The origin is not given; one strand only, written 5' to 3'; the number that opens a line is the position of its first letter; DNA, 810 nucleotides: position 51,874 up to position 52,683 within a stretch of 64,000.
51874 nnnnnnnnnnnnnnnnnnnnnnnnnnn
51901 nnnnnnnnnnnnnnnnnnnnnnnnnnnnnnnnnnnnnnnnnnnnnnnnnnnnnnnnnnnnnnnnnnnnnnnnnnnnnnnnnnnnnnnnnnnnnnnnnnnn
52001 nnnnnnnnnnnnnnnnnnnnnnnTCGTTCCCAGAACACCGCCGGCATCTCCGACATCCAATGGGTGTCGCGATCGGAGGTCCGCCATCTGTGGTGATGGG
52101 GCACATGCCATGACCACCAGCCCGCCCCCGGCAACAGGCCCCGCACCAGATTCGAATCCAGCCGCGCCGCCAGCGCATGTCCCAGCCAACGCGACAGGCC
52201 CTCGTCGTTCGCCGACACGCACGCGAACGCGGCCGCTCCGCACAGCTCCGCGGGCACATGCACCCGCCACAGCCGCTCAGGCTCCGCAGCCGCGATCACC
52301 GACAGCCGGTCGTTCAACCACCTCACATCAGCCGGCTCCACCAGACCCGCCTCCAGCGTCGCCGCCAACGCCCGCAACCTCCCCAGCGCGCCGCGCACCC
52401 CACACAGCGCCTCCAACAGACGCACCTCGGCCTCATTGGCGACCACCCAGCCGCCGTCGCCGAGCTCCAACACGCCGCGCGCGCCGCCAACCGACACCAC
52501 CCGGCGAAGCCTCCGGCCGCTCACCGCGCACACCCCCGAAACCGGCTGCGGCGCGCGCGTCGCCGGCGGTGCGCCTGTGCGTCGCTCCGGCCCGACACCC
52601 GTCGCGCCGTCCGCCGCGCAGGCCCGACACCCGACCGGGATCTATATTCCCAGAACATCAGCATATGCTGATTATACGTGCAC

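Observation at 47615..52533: Four-gene LRV-repeat / MoxR AAA+ / vWA-metallopeptidase-like / small LRV cluster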

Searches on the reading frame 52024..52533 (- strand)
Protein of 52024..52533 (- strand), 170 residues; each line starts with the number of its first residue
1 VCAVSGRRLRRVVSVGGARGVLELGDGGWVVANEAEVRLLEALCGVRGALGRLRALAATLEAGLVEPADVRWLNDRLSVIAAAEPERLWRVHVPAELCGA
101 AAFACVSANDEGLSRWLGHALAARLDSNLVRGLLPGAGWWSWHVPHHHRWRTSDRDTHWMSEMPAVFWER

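Call 43: predict_structure(alignment_id=A2)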
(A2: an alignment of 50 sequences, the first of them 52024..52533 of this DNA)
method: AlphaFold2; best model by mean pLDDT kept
length: 170 residues; sequences in the alignment: 50
mean_pLDDT: 87.3   pTM: 0.84
mean pLDDT of the five models: 87.3, 86.9, 86.2, 85.8, 85.6
residues with pLDDT >= 90: 114; 70-90: 23; 50-70: 31; < 50: 2
segments of 3 or more residues with pLDDT < 50: none
pLDDT, mean of each block of 10 residues (from residue 1): 70 96 97 98 94 98 98 98 89 94 96 93 75 58 59 75 95
secondary structure, 60 per line:
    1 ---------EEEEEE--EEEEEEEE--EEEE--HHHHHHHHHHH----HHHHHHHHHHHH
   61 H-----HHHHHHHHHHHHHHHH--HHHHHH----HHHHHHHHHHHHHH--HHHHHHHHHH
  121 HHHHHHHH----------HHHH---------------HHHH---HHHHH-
elements in order: E10-15 E18-25 E28-31 H34-44 H49-61 H67-82 H85-90 H95-108 H111-128 H139-142 H158-161 H165-169
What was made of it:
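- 52039..52533 (-): A, residues 1-165: a previously undescribed domain with a 3-stranded β-sheet followed by a helical bundle. The AF2 model has pLDDT 87.3 and pTM 0.84 (call 43).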

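Call 47: fold_search(model_id=the predicted structure, library=pdb)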
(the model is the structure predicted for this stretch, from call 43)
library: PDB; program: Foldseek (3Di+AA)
matches with E <= 10: 28; with E <= 0.001: 0
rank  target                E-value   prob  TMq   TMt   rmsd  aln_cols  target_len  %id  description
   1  6n8u_A                3.0e+00  0.04  0.16  0.14  13.3       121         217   16  DRAFT model of Schistosoma japonicum Glutathione S-transferase expression tag (released 2019-01-16)
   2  4r50_B                3.4e+00  0.06  0.20  0.31  14.6       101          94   16  Crystal Structure of CNG mimicking NaK-ETPP mutant cocrystallized with Li+ (released 2015-07-01)
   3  4iw9_A                4.1e+00  0.02  0.13  0.11  17.5       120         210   14  Crystal structure of glutathione s-transferase mha_0454 (target efi-507015) from mannheimia haemolytica, gsh complex (released 2013-02-06)
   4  7btx_B                4.4e+00  0.01  0.13  0.09  12.9       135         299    9  The mitochondrial SAM-Mdm10 supercomplex in GDN micelle from S.cere (released 2021-01-20)
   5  4rai_A                4.6e+00  0.05  0.20  0.32  14.1        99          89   16  Crystal Structure of CNG mimicking NaK-ETPP mutant in complex with Na+ (released 2015-07-01)
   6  5ubk                  4.6e+00  0.03  0.17  0.05  16.2       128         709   13  Inactive S1A/N269D-cpPvdQ mutant in complex with the pyoverdine precursor PVDIq reveals a specific binding pocket for th (released 2017-03-01)
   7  4r6z_A                5.1e+00  0.05  0.21  0.33  13.9        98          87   16  Crystal Structure of CNG mimicking NaK mutant, NaK-ETPP, Cs+ complex (released 2015-07-01)
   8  6fiz_A                5.7e+00  0.04  0.21  0.32  14.1        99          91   16  Crystal Structure of CNG mimicking NaK-EAPP mutant (T67A) cocrystallized with K+ (released 2019-03-06)
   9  6ahq_A                5.7e+00  0.03  0.16  0.22  13.8       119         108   11  Structure of the 40-167 fragment of FliL (released 2019-03-06)
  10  7pa0_B                6.3e+00  0.04  0.20  0.31  14.5       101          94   15  NaK C-DI F92A mutant with Rb+ and K+ (released 2022-08-10)
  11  6fiz_I                7.0e+00  0.04  0.21  0.32  15.3       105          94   17  Crystal Structure of CNG mimicking NaK-EAPP mutant (T67A) cocrystallized with K+ (released 2019-03-06)
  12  7t6i_B                7.4e+00  0.03  0.12  0.11  11.0        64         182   12  Crystal structure of HLA-DP1 in complex with pp65 peptide in reverse orientation (released 2022-12-07)
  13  7rgr_B                7.4e+00  0.01  0.14  0.14  13.2       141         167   13  Lysozyme 056 from Deep neural language modeling (released 2021-07-28)
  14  1xmd_A                8.3e+00  0.02  0.13  0.06  11.8        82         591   16  M335V mutant structure of mouse carnitine octanoyltransferase (released 2004-10-19)
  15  6rd4_7                8.3e+00  0.01  0.15  0.15  22.1       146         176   14  CryoEM structure of Polytomella F-ATP synthase, Full dimer, composite map (released 2019-07-03)
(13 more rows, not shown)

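Call 69: fold_search(model_id=the predicted structure, library=viral)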
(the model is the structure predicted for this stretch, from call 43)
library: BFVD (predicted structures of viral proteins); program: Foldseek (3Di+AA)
matches with E <= 10: 238; with E <= 0.001: 0
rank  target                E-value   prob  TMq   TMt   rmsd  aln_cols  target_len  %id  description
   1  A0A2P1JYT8            1.0e+00  0.18  0.15  0.19  11.4        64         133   26  (no name in the UniProt tables at hand)
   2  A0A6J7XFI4            1.1e+00  0.12  0.15  0.32  12.9        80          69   20  Uncharacterized protein [uncultured Caudovirales phage]
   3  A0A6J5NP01            1.3e+00  0.06  0.20  0.13  15.0       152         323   15  Integrase [uncultured Caudovirales phage]
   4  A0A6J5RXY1            1.4e+00  0.12  0.16  0.25  13.3        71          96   21  Uncharacterized protein [uncultured Caudovirales phage]
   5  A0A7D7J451            1.6e+00  0.15  0.28  0.14   9.7       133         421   13  Uncharacterized protein [Hemipteran rhabdo-related virus OKIAV26]
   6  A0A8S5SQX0            1.6e+00  0.04  0.15  0.13  16.7       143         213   13  Lysozyme [Siphoviridae sp. ctJyX12]
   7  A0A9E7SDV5            1.6e+00  0.20  0.13  0.29   8.7        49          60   16  (no name in the UniProt tables at hand)
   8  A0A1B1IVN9            1.9e+00  0.06  0.20  0.07  14.5       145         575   10  (no name in the UniProt tables at hand)
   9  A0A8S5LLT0            2.0e+00  0.16  0.14  0.29  10.8        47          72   19  Uncharacterized protein [Siphoviridae sp. ctKcB20]
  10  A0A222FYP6            2.0e+00  0.05  0.16  0.19  14.5       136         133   10  PIIIa (Fragment) [Marten adenovirus type 1]
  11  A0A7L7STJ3            2.0e+00  0.04  0.16  0.15  12.8       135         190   10  Tail assembly chaperone [Gordonia phage Clown]
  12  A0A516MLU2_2          2.0e+00  0.02  0.13  0.03  17.2       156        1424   12  (no name in the UniProt tables at hand)
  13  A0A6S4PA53            2.1e+00  0.02  0.15  0.09  20.7       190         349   15  Integrase [uncultured phage_MedDCM-OCT-S31-C1]
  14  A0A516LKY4            2.4e+00  0.35  0.16  0.18   6.3        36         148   14  (no name in the UniProt tables at hand)
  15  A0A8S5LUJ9            2.4e+00  0.09  0.15  0.23  15.2        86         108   19  Uncharacterized protein [Myoviridae sp. ctzA421]
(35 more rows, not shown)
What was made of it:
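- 52039..52533 (-): Foldseek finds nothing against PDB (best E=3, TM<0.21; call 47) or BFVD (call 69).
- Tried and rejected: Foldseek against PDB and BFVD returned nothing (calls 47, 69).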

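Call 99: find_related_loci(query=A6, collection=metagenome_contigs, flank=7000)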
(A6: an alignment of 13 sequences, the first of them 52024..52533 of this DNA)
Query A6 (170 aa) in metagenome_contigs; peptide patterns used: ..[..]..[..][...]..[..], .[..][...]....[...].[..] (x = any residue, [..] = any of these).
403 stretches matched a pattern, but none encodes a relative of the query by tblastn (E <= 1e-3).
